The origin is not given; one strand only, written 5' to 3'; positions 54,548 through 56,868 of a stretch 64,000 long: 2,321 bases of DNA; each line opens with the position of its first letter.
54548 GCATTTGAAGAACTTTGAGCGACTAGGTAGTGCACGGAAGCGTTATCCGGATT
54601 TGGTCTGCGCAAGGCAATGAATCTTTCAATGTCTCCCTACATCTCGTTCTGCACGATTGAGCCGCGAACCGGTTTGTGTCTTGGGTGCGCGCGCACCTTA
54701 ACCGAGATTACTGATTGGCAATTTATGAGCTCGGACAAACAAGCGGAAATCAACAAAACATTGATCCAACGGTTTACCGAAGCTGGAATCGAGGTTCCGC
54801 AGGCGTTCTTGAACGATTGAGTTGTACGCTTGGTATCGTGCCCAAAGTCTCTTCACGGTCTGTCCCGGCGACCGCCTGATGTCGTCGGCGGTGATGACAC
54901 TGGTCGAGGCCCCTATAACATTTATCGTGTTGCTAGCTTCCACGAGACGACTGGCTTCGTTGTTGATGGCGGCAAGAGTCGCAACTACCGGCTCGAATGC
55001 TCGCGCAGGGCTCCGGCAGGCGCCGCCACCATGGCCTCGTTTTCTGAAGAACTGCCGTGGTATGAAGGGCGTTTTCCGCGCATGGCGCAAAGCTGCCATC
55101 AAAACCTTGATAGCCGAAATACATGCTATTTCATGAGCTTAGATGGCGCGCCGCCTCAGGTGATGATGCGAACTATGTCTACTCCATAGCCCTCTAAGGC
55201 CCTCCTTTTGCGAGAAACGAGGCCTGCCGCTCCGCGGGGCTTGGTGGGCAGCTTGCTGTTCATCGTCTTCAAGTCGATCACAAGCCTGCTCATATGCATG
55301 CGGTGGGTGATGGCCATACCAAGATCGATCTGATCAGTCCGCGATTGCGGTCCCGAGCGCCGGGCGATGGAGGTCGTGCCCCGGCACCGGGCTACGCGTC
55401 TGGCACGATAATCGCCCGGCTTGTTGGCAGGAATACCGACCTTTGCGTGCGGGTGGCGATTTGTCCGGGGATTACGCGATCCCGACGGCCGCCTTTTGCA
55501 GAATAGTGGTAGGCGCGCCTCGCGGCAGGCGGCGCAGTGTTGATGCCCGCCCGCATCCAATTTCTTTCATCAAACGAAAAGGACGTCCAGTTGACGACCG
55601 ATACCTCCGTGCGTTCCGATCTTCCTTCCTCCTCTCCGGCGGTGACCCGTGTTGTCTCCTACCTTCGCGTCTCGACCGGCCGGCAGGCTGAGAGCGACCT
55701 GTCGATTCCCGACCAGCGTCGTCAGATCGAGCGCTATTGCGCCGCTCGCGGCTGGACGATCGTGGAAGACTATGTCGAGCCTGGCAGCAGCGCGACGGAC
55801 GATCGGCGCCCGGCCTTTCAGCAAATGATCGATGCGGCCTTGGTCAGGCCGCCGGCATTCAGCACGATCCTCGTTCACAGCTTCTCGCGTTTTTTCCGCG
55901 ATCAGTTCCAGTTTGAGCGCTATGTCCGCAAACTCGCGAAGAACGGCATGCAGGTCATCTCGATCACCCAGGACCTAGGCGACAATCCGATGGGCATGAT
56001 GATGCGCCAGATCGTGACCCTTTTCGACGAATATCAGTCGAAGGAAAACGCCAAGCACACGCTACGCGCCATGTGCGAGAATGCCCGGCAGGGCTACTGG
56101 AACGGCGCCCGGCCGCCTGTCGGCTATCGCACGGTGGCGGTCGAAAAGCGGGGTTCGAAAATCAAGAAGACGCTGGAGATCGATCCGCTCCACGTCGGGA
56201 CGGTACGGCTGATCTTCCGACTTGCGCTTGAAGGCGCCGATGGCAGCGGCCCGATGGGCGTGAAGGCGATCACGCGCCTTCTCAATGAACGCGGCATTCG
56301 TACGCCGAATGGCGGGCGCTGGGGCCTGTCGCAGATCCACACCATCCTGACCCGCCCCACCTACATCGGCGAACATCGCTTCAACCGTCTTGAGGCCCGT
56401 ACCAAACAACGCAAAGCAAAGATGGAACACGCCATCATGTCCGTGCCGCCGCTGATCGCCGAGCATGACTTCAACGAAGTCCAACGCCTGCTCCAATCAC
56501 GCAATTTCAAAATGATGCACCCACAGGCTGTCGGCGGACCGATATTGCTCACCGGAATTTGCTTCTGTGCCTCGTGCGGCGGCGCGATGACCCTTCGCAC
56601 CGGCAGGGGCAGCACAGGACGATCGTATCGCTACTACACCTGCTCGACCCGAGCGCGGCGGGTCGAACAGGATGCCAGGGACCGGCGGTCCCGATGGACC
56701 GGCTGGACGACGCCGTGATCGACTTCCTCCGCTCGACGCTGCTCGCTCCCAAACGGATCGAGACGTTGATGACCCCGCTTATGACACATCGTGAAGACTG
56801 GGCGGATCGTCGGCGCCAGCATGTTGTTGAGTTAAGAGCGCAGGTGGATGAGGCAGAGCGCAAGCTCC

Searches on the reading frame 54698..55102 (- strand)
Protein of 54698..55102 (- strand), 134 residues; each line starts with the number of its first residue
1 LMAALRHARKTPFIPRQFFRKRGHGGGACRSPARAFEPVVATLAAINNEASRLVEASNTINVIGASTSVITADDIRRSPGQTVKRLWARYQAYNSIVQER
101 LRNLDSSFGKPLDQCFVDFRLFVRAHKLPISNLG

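Call 40: search_protein_families(library=ncbifam, proteins=[window:54698-55102:-], max_evalue=0.001)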
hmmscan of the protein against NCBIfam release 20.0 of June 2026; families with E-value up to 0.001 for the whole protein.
window:54698-55102:- (134 aa): 0 families

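Call 65: search_protein_families(library=phrogs, proteins=[window:54698-55102:-], max_evalue=0.001)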
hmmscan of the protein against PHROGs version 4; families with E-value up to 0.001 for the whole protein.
window:54698-55102:- (134 aa): 0 families

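Call 73: find_encoding_contigs(protein=window:54698-55099:-, flank=4000, max_places=10)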
Protein window:54698-55099:- (133 aa): 24 contigs read that carry it; 10 places shown.
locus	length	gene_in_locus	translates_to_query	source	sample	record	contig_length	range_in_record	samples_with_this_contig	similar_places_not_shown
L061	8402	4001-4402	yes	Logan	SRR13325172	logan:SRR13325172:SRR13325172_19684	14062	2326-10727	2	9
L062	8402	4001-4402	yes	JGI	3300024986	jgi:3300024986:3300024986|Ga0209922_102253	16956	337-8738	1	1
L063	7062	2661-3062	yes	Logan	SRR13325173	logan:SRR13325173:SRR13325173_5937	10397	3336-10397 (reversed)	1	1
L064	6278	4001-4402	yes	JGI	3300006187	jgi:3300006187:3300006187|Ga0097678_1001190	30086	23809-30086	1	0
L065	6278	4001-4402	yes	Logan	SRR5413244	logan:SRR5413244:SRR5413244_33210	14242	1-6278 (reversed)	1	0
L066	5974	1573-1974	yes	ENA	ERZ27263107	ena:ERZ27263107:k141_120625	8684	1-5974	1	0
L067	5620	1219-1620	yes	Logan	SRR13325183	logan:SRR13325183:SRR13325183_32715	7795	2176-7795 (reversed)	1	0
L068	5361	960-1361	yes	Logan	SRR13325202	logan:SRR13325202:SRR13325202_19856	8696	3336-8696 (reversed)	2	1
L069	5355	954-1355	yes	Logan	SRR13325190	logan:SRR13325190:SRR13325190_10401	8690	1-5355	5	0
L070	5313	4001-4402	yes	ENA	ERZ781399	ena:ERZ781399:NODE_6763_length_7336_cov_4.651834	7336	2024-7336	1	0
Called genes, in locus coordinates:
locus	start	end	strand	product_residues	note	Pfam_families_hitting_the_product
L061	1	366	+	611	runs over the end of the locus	PF02463:SMC_N (weak), PF11398:DUF2813, PF13175:AAA_15, PF13476:AAA_23, PF13304:AAA_21, PF13175:AAA_15 (weak)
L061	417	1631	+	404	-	PF00580:UvrD-helicase (faint), PF13538:UvrD_C_2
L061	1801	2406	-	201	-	-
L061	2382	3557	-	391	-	PF00239:Resolvase, PF07508:Recombinase, PF13408:Zn_ribbon_recom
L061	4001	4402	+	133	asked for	-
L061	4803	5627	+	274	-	-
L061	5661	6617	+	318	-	PF03118:RNA_pol_A_CTD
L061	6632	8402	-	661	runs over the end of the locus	PF25164:CoiA_N (weak)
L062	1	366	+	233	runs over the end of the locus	?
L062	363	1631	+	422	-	PF00580:UvrD-helicase (faint), PF01443:Viral_helicase1 (faint), PF13245:AAA_19 (weak), PF13538:UvrD_C_2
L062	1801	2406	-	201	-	-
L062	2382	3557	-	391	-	PF00239:Resolvase, PF07508:Recombinase, PF13408:Zn_ribbon_recom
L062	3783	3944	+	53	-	-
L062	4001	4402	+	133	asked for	-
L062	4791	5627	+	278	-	-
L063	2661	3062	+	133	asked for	-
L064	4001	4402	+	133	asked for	-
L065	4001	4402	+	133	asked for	-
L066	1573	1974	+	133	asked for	-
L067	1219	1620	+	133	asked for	-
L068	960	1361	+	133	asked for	-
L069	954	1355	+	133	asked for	-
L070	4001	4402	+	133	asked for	-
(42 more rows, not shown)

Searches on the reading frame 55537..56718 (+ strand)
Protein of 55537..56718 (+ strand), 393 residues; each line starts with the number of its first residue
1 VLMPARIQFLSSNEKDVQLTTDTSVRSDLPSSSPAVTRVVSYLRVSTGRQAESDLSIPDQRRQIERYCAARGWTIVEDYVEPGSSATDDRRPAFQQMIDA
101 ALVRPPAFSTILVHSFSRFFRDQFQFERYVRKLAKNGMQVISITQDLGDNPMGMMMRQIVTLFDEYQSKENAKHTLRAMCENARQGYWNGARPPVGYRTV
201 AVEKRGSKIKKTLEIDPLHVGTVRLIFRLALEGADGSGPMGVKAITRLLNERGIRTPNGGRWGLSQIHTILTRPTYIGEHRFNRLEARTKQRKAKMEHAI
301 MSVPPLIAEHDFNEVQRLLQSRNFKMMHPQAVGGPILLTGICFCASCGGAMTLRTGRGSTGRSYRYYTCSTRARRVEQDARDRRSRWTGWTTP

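Call 40: search_protein_families(library=ncbifam, proteins=[window:55537-56718:+], max_evalue=0.001)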
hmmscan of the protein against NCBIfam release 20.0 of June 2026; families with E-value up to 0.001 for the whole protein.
window:55537-56718:+ (393 aa): 5 families
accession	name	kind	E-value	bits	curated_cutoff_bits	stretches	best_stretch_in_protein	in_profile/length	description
NF047343.1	SCCmet_CcrB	equivalog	8.7e-33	113.8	900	1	38-371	8-333/542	cassette chromosome recombinase CcrB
NF041201.1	recomb_XisF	equivalog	4.2e-20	72.1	375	1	40-373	2-329/465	fdxN element excision recombinase XisF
NF047347.1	SCCmet_CcrC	equivalog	3.8e-18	65.3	900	1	38-374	4-341/558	cassette chromosome recombinase CcrC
NF049883.1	resolv_YneB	equivalog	5e-08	32.6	175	1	39-187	2-147/211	YneB family resolvase-like protein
NF033518.0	transpos_IS607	equivalog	2.1e-07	30.7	110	1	34-160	49-168/187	IS607 family transposase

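Call 62: search_protein_families(library=padloc, proteins=[window:55537-56718:+], max_evalue=0.001)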
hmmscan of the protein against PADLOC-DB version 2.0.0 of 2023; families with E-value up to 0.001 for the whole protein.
window:55537-56718:+ (393 aa): 0 families
